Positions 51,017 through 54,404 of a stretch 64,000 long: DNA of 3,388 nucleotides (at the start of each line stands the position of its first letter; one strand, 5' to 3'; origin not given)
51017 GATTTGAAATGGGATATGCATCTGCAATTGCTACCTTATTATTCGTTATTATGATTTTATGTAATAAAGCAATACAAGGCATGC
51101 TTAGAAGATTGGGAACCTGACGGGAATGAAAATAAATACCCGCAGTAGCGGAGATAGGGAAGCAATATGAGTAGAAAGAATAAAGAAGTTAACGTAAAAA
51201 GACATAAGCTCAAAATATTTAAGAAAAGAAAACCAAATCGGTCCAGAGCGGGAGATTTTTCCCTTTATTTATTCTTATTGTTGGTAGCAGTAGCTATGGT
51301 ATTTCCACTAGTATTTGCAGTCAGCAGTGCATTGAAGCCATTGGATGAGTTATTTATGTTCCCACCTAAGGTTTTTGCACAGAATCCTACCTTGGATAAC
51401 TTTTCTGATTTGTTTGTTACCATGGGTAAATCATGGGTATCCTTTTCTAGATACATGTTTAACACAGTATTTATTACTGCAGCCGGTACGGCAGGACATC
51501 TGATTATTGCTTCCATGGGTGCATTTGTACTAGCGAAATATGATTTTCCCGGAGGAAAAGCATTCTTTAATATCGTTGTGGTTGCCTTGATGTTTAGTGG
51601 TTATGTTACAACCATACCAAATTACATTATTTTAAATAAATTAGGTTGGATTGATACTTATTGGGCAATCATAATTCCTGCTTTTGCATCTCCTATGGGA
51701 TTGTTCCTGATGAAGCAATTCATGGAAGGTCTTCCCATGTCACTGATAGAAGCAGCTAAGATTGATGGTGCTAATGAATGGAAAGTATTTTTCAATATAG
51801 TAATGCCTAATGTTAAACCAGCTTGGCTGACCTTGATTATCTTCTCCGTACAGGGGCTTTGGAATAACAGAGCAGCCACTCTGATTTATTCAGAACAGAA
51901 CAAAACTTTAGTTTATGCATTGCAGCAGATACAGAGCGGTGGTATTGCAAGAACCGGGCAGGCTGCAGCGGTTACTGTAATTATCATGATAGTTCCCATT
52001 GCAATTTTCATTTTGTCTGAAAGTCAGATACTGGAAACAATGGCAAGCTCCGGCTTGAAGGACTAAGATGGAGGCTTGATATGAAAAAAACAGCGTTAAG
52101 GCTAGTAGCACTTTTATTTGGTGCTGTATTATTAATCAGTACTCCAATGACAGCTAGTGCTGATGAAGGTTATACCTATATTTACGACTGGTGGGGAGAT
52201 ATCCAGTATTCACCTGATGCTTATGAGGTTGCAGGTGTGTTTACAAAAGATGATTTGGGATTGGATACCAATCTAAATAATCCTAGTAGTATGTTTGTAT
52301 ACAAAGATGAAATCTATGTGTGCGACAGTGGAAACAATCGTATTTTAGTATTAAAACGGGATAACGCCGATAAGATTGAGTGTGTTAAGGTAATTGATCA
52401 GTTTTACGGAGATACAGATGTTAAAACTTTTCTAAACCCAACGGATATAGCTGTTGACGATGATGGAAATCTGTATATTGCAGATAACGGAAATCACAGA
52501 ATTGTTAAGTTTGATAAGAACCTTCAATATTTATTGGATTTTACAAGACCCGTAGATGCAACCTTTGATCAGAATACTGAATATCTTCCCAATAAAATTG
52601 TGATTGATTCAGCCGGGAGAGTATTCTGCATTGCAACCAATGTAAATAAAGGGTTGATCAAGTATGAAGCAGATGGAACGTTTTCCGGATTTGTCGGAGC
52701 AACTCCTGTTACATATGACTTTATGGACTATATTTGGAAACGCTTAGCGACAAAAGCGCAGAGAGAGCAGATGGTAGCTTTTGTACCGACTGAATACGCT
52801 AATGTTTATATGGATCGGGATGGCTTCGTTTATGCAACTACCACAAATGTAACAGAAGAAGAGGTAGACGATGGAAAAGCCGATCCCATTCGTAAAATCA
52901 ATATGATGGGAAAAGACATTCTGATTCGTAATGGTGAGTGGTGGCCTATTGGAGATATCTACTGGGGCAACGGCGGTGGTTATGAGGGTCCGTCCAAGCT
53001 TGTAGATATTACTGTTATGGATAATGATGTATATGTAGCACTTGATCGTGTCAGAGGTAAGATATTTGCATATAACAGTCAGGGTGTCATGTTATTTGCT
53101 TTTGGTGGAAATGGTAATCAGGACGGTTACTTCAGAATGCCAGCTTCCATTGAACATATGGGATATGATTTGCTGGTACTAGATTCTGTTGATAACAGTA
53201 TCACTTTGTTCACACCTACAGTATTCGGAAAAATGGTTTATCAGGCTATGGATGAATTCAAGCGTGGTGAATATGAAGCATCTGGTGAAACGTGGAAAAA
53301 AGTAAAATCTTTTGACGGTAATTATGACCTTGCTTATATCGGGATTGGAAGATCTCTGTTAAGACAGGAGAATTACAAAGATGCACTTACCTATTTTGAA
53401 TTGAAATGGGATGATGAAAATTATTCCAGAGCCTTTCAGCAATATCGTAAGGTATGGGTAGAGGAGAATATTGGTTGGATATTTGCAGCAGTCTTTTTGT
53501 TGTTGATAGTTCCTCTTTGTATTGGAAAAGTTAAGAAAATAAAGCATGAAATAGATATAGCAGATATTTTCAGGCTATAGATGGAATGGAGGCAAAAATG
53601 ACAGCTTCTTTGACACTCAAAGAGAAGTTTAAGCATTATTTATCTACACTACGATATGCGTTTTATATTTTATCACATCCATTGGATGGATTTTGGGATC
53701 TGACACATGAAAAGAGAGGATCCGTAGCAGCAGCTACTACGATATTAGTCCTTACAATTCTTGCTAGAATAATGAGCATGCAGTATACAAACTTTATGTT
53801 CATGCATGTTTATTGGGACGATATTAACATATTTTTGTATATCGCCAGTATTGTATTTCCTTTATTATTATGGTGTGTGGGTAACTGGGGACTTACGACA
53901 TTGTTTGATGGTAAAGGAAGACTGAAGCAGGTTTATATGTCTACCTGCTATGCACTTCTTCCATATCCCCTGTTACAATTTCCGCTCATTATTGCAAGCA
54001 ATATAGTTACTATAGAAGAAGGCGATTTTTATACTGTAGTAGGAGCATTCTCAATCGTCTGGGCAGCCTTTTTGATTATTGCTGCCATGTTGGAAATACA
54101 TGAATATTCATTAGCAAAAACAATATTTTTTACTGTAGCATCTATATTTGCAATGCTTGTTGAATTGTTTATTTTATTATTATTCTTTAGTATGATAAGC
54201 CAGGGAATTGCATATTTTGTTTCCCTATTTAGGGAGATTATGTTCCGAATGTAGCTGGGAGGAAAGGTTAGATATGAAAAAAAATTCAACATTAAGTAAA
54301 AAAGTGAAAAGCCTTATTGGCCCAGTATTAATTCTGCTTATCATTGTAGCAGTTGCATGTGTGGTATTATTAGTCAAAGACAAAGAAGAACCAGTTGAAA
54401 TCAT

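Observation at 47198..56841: Uncharacterised cell-surface module (giant CBM-bearing SBP + NHL propeller + Yip1 + DUF5696-like protein) embedded in a sugar ABC importer operon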

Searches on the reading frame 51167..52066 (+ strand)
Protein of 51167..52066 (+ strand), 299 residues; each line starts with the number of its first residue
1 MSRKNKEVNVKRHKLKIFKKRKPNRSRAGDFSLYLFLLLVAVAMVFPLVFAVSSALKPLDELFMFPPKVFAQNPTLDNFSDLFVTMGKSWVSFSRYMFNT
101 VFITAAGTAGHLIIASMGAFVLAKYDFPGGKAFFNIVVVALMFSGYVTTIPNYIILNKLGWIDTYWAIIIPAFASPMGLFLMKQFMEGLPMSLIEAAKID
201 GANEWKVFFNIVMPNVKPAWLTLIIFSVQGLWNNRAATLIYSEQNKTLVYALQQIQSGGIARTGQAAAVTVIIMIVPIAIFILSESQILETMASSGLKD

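Call 3: search_protein_families(library=pfam, proteins=[window:51167-52066:+], max_evalue=0.01)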
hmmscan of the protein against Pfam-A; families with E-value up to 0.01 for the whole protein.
window:51167-52066:+ (299 aa): 1 family
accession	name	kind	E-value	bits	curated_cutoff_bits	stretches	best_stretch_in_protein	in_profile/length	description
PF00528.27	BPD_transp_1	-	1.3e-15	58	26.4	1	120-282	6-171/184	Binding-protein-dependent transport system inner membrane component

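Call 4: search_protein_families(library=ncbifam, proteins=[window:51167-52066:+], max_evalue=0.01)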
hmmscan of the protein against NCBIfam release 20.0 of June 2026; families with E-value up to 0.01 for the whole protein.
window:51167-52066:+ (299 aa): 14 families
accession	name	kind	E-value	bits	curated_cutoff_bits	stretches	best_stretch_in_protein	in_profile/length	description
NF040932.1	ABC_arch_GlcU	equivalog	1.6e-25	90.3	340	1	34-284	6-256/272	glucose ABC transporter permease GlcU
NF008210.0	PRK10973.1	equivalog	5.4e-25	88.6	297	1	34-285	13-269/281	sn-glycerol-3-phosphate ABC transporter permease UgpE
NF008231.0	PRK10998.1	equivalog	7.3e-13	48.7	261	1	30-299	13-296/296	maltose ABC transporter permease MalG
NF011624.0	PRK15050.1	equivalog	2.4e-09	36.7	247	2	22-178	17-156/297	2-aminoethylphosphonate ABC transporter permease subunit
NF007047.0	PRK09500.1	equivalog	1.6e-08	34.5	326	1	100-229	63-194/257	spermidine/putrescine ABC transporter permease PotC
NF040931.1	ABC_arch_GlcT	equivalog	4.4e-06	26.5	360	1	168-282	149-265/278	glucose ABC transporter permease GlcT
TIGR02139.1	permease_CysT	equivalog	2e-05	24.4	246.1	1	100-280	55-251/265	sulfate ABC transporter permease subunit CysT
TIGR01097.1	PhnE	equivalog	0.00026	20.6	216.7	1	33-239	10-201/252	phosphonate ABC transporter, permease protein PhnE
NF007852.0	PRK10561.1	equivalog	0.00036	20.5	335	0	184-280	179-280/295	sn-glycerol-3-phosphate ABC transporter permease UgpA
NF008208.0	PRK10971.1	equivalog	0.00043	19.8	415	1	170-229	146-206/277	sulfate/thiosulfate ABC transporter permease CysT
TIGR02140.1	permease_CysW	equivalog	0.00047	19.7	329.1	0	117-291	69-257/261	sulfate ABC transporter permease subunit CysW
NF006939.0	PRK09421.1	equivalog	0.0013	18.2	262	1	181-291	111-222/230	molybdate ABC transporter permease subunit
TIGR00969.1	3a0106s02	subfamily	0.0015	18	240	0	100-290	66-270/272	sulfate ABC transporter permease subunit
TIGR02141.1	modB_ABC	equivalog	0.0038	16.9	182.6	1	163-256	78-175/208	molybdate ABC transporter permease subunit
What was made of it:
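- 51167..52066 (+): PermB, a CUT1 ABC permease with an EAA loop (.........). Nearest NCBIfam models are UgpE, GlcU and MalG (call 4).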

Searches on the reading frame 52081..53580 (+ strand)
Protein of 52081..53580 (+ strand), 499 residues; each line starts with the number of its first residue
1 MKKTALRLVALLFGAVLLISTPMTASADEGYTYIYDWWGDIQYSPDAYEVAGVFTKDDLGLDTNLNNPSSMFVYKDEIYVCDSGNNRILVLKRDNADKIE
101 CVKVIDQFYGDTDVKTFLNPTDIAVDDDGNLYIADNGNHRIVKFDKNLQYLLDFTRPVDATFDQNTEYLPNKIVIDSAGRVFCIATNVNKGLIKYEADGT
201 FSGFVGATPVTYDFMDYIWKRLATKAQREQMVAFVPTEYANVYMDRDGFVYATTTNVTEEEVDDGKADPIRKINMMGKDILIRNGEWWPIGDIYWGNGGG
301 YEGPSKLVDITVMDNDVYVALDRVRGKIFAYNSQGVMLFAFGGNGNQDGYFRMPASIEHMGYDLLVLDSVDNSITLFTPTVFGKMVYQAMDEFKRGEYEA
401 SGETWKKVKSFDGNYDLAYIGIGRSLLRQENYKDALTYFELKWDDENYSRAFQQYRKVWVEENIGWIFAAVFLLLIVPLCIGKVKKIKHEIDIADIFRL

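Call 3: search_protein_families(library=pfam, proteins=[window:52081-53580:+], max_evalue=0.01)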
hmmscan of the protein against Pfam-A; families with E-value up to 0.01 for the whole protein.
window:52081-53580:+ (499 aa): 6 families
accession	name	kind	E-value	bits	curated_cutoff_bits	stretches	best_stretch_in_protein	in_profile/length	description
PF01436.27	NHL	-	1.1e-14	54.1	20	1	117-144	1-28/28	NHL repeat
PF06739.17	SBBP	-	0.00011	22.5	20.5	0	119-134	14-29/38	Beta-propeller repeat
PF08450.18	SGL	-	0.00015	21.9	26.3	1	76-150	146-215/246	SMP-30/Gluconolactonase/LRE-like region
PF25021.1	TEN_NHL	-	0.00031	20.3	27.1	0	117-141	329-353/357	Teneurin NHL domain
PF13449.12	Phytase-like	-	0.0025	18.2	27.6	1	86-166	30-116/284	Esterase-like activity of phytase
PF07494.17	Reg_prop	-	0.0068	16.9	20.4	0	121-136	8-23/24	Two component regulator propeller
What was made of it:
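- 52081..53580 (+): Secreted six-bladed NHL beta-propeller (about residues 30-380), followed by a TPR-like helical stalk (381-441) and a C-terminal TM helix (464-482) with a short basic cytoplasmic tail. Pfam NHL (call 3).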

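Call 4: search_protein_families(library=ncbifam, proteins=[window:52081-53580:+], max_evalue=0.01)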
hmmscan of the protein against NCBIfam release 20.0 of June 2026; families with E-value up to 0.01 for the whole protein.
window:52081-53580:+ (499 aa): 3 families
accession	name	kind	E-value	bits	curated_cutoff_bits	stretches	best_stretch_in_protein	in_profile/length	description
NF035926.1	scyF_NHL_VPEP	equivalog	1.6e-15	57.1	350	2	68-160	201-289/376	scytonemin biosynthesis PEP-CTERM protein ScyF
NF033206.1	ScyE_fam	subfamily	6e-06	26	80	1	65-134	139-222/333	ScyD/ScyE family protein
NF047780.1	LIC12708_fam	subfamily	0.002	17.1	150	0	65-152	56-154/391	LIC_12708 family protein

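Call 23: find_homologous_proteins(query=window:52081-53580:+, max_evalue=0.00001)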
Query window:52081-53580:+ (499 aa): 2237 proteins with E <= 0.00001 among 8000 candidates; the best 120 are listed.
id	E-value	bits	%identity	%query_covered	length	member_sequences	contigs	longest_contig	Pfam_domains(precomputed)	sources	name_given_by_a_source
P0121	0.0e+0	1152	100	100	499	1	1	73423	PF01436.28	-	-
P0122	0.0e+0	1073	92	100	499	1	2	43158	PF01436.28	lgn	-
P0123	1.8e-288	975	82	100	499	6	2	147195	PF01436.28,PF25021.2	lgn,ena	-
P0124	5.7e-286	967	80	100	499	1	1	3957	PF01436.28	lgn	-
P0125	9.7e-276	933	77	100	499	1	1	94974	PF01436.28,PF25021.2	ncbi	-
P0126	5.0e-272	921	77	100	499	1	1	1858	PF01436.28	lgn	-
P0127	1.4e-269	913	77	100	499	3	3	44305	PF01436.28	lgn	-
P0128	2.5e-230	784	64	100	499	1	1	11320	PF01436.28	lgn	-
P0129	4.2e-228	776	65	100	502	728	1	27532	PF01436.28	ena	-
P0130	5.1e-228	776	65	100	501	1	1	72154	PF01436.28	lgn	-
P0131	3.8e-227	773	66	100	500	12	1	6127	PF01436.28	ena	-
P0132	5.2e-227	773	63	100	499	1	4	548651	PF01436.28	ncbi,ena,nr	ncbi:MAG: hypothetical protein IJW63_03220 [Lachnospiraceae bacterium]|nr:hypothetical protein [Lach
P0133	1.0e-226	772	65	100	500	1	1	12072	PF01436.28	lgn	-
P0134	1.1e-226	772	64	100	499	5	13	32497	PF01436.28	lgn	-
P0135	1.5e-225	768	64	100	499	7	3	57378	PF01436.28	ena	-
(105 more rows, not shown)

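Call 38: predict_structure(alignment_id=A2)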
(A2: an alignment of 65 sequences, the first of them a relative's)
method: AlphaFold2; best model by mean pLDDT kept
length: 499 residues; sequences in the alignment: 65
mean_pLDDT: 78.5   pTM: 0.74
mean pLDDT of the five models: 78.5, 78.1, 77.2, 76.5, 74.3
residues with pLDDT >= 90: 170; 70-90: 211; 50-70: 59; < 50: 59
segments of 3 or more residues with pLDDT < 50: 20-40, 209-214, 229-234, 284-287, 290-293, 295-301, 344-348, 497-499
pLDDT, mean of each block of 10 residues (from residue 1): 73 69 30 45 71 91 93 95 97 87 95 94 95 96 96 89 85 92 85 90 68 47 56 59 86 80 73 73 52 43 72 90 79 77 49 88 92 91 91 92 89 70 86 85 75 83 83 84 81 57
secondary structure, 60 per line:
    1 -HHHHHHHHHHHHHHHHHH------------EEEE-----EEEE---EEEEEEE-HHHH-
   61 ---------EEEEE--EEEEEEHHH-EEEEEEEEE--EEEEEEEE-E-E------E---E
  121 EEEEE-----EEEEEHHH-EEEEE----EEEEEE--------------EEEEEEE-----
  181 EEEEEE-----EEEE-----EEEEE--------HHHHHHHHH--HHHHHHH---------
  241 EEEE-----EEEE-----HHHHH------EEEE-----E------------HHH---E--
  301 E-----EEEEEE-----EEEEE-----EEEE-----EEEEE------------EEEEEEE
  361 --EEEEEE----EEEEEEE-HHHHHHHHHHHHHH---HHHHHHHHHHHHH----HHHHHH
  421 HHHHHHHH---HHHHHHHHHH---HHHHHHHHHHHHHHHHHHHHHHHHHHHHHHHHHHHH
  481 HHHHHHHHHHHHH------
elements in order: H2-19 E32-35 E41-44 E48-54 H56-59 E70-74 E77-82 E87-95 E98-105 E120-125 E131-135 E140-144 E149-154 E169-175 E181-186 E192-195 E201-205 H214-222 H225-231 E241-244 E250-253 H259-263 E270-273 E307-312 E318-322 E328-331 E337-341 E354-360 E363-368 E373-379 H381-394 H398-410 H415-428 H432-441 H445-493
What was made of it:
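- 52081..53580 (+): AF2 model with pLDDT 78.5 (call 38).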

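Call 41: fold_search(model_id=the predicted structure, library=pdb)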
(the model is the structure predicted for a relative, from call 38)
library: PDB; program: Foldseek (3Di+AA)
matches with E <= 10: 1240; with E <= 0.001: 402
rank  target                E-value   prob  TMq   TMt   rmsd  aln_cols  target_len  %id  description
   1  8j72_B                3.6e-15  1.00  0.45  0.78   5.3       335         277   20  Crystal structure of mammalian Trim71 in complex with lncRNA Trincr1 (released 2024-03-06)
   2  8j72_A                1.9e-14  1.00  0.43  0.74   5.3       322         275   21  Crystal structure of mammalian Trim71 in complex with lncRNA Trincr1 (released 2024-03-06)
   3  7qrx_A                9.3e-14  1.00  0.43  0.74   5.2       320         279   20  Crystal structure of NHL domain of TRIM71 (released 2022-05-04)
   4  6fpt_B                9.3e-14  1.00  0.43  0.54   6.3       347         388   20  Crystal structure of Danio rerio Lin41 filamin-NHL domains (released 2018-05-09)
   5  6xg7                  1.1e-13  1.00  0.45  0.75   4.3       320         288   20  1.3 A Resolution Structure of the of the NHL Repeat Region of D. melanogaster Thin (released 2020-12-16)
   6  6fq3_A                1.8e-13  1.00  0.45  0.56   5.6       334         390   21  Crystal structure of Danio rerio Lin41 filamin-NHL domains in complex with lin-29A 5'UTR 13mer RNA (released 2018-05-09)
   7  9jur                  1.9e-13  1.00  0.43  0.75   5.2       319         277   20  Crystal Structure of NHL domain of human E3 ubiquitin-protein ligase TRIM71 (released 2025-04-30)
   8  6d69                  2.4e-13  1.00  0.44  0.73   4.4       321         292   20  Crystal Structure of the NHL Repeat Region of D. melanogaster Thin (released 2019-04-24)
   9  6fpt_A                1.7e-12  1.00  0.45  0.56   5.5       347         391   20  Crystal structure of Danio rerio Lin41 filamin-NHL domains (released 2018-05-09)
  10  7zcj                  2.3e-12  1.00  0.40  0.75   4.8       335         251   17  Crystal structure of Pizza6-TNH-TSH with Silicotungstic Acid (STA) polyoxometalate (released 2023-04-19)
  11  6rej                  3.7e-12  1.00  0.41  0.78   4.4       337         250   17  Crystal structure of Pizza6-SH with Zn2+ (released 2019-07-31)
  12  6rek                  7.2e-12  1.00  0.42  0.79   4.2       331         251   17  Crystal structure of Pizza6-SH with Cu2+ (released 2019-07-31)
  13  7qrv_A                8.9e-12  1.00  0.44  0.75   5.1       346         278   15  Crystal structure of NHL domain of TRIM2 (full C-terminal) (released 2022-05-04)
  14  6f0t_A                8.9e-12  1.00  0.41  0.76   4.3       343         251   17  Crystal structure of Pizza6-SFW (released 2018-03-21)
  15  6i3b_A                1.7e-11  1.00  0.42  0.77   4.7       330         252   16  Crystal structure of cPizza6-AYW, a circularly permuted designer protein (released 2019-11-20)
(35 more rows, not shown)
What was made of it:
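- On NHL-repeat beta-propeller: The model and the Foldseek matches to TRIM71, Brat and Pizza6 give target TM-scores of 0.72-0.79 (calls 38, 41).
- Foldseek also lists PAL and virginiamycin B lyase at E about 1e-10 (call 41). The best matches are non-enzymatic NHL domains (TRIM71, Brat, Thin) and designed propellers (call 41).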

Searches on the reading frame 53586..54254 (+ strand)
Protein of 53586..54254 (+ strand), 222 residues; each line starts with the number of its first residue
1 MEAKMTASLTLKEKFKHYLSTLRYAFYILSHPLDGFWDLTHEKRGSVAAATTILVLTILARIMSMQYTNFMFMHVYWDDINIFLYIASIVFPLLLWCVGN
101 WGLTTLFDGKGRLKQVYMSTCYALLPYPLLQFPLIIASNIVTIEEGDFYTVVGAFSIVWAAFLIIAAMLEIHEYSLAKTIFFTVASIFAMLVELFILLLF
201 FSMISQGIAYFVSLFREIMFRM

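Call 3: search_protein_families(library=pfam, proteins=[window:53586-54254:+], max_evalue=0.01)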
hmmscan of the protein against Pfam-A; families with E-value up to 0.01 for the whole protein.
window:53586-54254:+ (222 aa): 1 family
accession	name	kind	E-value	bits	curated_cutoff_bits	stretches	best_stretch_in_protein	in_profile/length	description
PF04893.22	Yip1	-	1.7e-13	51.3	28.6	1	27-192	2-168/173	Yip1 domain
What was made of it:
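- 53586..54254 (+): Five-TM Yip1-domain membrane protein. It starts 5 nt after the NHL gene ends. Pfam Yip1, 51 bits (call 3).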

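Call 4: search_protein_families(library=ncbifam, proteins=[window:53586-54254:+], max_evalue=0.01)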
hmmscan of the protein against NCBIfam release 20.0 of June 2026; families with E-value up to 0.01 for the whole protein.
window:53586-54254:+ (222 aa): 0 families
